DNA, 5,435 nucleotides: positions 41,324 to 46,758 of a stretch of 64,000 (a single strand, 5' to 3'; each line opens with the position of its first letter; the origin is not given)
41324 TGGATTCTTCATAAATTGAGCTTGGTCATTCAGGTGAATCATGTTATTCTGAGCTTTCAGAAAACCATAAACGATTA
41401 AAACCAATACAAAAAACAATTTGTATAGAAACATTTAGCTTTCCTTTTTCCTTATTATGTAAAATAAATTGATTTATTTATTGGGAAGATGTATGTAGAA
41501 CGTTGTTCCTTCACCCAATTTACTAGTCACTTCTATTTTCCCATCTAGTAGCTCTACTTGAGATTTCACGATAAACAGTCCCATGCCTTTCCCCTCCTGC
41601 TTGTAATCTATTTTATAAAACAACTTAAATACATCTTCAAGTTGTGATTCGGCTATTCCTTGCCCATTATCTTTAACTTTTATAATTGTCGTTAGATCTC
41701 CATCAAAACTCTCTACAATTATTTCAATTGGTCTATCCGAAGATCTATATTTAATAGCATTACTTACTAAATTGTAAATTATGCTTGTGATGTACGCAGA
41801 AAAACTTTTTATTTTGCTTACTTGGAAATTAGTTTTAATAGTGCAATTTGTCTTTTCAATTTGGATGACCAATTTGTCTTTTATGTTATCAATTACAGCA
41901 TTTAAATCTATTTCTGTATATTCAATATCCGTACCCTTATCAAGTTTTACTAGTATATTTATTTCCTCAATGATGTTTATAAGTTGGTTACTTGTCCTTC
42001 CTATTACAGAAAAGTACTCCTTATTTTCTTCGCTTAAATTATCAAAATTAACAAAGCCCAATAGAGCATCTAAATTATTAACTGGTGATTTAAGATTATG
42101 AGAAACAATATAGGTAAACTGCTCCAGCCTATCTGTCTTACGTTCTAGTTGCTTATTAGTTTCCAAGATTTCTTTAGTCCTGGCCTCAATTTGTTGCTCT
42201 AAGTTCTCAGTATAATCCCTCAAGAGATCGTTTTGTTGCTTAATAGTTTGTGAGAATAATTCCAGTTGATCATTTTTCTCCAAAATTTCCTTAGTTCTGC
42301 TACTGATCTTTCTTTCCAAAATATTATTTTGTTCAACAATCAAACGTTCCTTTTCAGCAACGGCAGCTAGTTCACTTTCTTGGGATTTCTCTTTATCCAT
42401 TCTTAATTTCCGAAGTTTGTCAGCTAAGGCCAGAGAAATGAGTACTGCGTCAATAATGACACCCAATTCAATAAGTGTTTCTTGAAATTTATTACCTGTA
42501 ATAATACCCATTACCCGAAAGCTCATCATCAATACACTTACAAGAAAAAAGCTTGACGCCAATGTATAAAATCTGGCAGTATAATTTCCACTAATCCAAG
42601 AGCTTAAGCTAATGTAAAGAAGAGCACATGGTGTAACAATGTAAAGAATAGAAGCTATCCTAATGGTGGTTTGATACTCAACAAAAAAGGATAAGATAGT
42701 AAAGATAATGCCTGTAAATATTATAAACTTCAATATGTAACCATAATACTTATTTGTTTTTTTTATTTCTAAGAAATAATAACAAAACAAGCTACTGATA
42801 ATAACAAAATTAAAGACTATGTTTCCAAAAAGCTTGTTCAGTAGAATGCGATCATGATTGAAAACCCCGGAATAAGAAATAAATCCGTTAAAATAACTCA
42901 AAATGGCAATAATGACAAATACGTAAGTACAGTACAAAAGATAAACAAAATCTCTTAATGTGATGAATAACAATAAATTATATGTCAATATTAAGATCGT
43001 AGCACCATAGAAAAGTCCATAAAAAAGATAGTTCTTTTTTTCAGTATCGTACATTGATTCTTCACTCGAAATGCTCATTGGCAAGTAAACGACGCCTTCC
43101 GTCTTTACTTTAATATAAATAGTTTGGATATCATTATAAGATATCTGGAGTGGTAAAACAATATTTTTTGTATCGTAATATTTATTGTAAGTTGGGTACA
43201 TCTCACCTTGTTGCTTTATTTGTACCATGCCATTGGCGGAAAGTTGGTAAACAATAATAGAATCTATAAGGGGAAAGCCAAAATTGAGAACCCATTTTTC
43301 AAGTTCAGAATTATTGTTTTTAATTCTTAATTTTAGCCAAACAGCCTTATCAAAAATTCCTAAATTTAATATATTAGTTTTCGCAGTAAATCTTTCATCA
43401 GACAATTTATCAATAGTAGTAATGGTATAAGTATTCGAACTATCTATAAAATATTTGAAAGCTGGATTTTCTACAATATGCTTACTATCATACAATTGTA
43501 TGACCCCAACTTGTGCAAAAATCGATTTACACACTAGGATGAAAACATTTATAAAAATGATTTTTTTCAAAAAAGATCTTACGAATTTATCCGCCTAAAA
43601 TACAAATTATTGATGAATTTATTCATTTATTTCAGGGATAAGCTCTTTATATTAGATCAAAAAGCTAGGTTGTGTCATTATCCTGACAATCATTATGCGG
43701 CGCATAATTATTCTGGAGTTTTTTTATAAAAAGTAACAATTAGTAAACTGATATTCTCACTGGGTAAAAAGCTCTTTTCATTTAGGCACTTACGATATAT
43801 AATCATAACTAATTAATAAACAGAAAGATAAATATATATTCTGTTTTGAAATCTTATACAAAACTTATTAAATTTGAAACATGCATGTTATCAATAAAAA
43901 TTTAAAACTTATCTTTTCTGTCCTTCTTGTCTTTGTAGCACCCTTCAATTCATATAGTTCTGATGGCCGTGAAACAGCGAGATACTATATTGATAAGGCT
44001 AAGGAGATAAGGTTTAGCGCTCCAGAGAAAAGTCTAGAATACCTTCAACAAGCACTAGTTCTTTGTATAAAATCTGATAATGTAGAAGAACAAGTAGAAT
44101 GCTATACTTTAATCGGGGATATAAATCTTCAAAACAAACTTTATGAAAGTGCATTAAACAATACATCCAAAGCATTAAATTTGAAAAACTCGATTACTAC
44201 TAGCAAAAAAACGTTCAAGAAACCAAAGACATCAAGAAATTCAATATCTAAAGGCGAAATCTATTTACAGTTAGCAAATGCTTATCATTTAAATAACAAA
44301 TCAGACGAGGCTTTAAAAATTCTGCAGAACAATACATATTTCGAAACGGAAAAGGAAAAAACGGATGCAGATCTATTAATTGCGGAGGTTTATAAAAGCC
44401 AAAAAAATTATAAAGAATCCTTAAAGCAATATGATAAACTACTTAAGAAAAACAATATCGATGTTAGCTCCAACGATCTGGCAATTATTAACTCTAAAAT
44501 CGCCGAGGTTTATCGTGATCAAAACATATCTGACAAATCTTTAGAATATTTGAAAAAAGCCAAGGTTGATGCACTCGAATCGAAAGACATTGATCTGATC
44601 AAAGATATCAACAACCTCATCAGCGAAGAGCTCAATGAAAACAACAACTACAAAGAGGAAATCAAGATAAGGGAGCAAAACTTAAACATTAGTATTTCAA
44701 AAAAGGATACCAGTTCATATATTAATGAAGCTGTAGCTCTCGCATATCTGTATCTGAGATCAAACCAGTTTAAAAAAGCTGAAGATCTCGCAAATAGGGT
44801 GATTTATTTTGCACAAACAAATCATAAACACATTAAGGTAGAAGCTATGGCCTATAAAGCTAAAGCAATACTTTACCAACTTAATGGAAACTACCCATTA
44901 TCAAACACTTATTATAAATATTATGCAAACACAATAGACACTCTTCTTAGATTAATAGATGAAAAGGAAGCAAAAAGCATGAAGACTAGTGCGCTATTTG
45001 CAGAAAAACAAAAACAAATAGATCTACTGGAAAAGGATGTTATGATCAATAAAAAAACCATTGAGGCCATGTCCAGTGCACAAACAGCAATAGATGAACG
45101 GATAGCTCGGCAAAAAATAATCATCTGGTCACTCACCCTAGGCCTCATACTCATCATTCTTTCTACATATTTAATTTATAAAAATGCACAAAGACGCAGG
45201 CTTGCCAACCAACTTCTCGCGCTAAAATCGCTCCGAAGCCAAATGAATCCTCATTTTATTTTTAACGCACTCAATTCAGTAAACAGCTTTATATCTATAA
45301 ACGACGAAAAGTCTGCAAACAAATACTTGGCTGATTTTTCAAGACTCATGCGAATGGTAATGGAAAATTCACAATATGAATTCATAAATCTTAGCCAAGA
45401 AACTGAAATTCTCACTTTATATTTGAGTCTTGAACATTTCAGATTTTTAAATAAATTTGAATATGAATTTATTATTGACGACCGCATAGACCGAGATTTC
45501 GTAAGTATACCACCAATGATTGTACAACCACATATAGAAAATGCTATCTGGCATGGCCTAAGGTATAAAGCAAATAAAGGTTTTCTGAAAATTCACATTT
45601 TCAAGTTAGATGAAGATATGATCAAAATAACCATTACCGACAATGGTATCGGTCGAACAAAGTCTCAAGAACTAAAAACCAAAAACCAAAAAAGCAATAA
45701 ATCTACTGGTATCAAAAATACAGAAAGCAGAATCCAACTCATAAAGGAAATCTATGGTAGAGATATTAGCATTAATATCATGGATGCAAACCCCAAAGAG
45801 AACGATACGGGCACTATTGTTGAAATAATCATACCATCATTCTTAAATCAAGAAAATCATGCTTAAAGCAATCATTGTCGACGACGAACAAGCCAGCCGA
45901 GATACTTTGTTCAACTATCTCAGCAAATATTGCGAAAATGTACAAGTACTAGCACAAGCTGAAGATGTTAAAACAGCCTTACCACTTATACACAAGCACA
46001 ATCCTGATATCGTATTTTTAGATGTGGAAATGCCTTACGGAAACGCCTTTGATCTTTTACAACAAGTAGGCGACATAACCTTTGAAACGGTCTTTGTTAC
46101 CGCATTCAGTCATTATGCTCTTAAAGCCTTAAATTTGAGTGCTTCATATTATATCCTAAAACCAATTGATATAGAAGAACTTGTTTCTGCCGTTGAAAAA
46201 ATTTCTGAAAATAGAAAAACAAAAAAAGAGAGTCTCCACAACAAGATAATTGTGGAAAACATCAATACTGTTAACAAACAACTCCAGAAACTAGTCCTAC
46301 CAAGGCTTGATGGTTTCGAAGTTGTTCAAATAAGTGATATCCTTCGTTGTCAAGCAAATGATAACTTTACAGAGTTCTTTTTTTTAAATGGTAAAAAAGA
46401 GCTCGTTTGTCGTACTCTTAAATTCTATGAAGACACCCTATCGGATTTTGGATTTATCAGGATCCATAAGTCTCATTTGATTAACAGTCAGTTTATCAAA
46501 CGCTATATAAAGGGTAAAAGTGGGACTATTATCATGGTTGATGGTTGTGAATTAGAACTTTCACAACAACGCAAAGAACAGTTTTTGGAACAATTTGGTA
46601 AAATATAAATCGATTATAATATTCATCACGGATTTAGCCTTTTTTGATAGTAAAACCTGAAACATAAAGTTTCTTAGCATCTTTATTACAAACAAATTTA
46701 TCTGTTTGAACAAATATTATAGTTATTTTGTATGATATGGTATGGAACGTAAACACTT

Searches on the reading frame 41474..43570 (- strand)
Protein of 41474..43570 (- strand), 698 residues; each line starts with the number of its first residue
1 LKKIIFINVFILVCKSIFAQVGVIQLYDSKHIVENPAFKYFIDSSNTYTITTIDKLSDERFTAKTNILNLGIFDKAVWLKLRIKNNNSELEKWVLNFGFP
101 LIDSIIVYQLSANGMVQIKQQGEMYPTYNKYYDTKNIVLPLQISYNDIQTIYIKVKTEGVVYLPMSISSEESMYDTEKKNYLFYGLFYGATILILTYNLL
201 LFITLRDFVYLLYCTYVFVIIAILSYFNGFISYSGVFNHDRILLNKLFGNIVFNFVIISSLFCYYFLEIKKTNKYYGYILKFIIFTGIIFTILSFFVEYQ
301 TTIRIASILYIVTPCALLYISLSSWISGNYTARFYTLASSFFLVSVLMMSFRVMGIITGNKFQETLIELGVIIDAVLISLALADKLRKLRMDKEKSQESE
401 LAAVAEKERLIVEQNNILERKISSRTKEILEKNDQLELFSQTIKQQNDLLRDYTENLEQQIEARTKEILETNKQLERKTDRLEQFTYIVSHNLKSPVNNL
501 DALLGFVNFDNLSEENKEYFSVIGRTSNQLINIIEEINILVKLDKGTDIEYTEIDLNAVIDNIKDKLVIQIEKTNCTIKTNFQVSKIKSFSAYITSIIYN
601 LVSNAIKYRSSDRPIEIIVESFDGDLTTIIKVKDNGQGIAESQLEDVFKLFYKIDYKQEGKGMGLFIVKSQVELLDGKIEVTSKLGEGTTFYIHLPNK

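Call 50: search_protein_families(library=pfam, proteins=[window:41474-43570:-])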
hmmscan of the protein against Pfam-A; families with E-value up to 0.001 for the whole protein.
window:41474-43570:- (698 aa): 4 families
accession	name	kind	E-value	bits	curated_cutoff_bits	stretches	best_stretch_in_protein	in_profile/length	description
PF07695.17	7TMR-DISM_7TM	-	1.2e-33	117.2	29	1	181-385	2-205/205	7TM diverse intracellular signalling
PF07696.17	7TMR-DISMED2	-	3.4e-27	95.5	22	1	36-168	2-135/136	7TMR-DISM extracellular 2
PF02518.31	HATPase_c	-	5.4e-23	82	26.4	1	594-697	6-109/111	Histidine kinase-, DNA gyrase B-, and HSP90-like ATPase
PF00512.31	HisKA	-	5.6e-07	29.9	26.9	1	482-546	2-66/66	His Kinase A (phospho-acceptor) domain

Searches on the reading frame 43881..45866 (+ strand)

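Call 50: search_protein_families(library=pfam, proteins=[window:43881-45866:+])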
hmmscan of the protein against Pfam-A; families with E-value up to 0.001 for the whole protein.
window:43881-45866:+ (661 aa): 8 families
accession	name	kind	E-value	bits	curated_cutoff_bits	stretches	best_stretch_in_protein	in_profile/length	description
PF06580.19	His_kinase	-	1.9e-20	73.3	25.2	1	448-526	3-81/81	Histidine kinase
PF13424.12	TPR_12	-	2.8e-14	53.5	30.1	0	165-227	7-71/77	Tetratricopeptide repeat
PF07719.23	TPR_2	-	9.7e-08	32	27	0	167-191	7-31/34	Tetratricopeptide repeat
PF14559.12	TPR_19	-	7.9e-07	29.8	25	0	286-312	30-56/68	Tetratricopeptide repeat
PF13428.12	TPR_14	-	3.2e-06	27.7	23.5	0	284-307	4-27/44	Tetratricopeptide repeat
PF00515.34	TPR_1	-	8e-06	25.9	27.8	0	126-146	2-22/34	Tetratricopeptide repeat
PF10516.15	SHNi-TPR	-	0.00041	20.2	21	1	73-105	2-34/38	SHNi-TPR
PF02518.31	HATPase_c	-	0.00056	20.8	26.4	0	552-652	14-108/111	Histidine kinase-, DNA gyrase B-, and HSP90-like ATPase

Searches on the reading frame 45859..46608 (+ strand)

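Call 50: search_protein_families(library=pfam, proteins=[window:45859-46608:+])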
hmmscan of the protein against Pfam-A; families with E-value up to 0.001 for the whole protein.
window:45859-46608:+ (249 aa): 2 families
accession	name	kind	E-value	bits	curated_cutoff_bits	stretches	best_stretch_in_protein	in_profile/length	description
PF00072.30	Response_reg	-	3.9e-18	66.1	30.2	1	5-113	2-111/111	Response regulator receiver domain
PF04397.21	LytTR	-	1.7e-12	47.8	22.6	1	153-246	3-97/98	LytTr DNA-binding domain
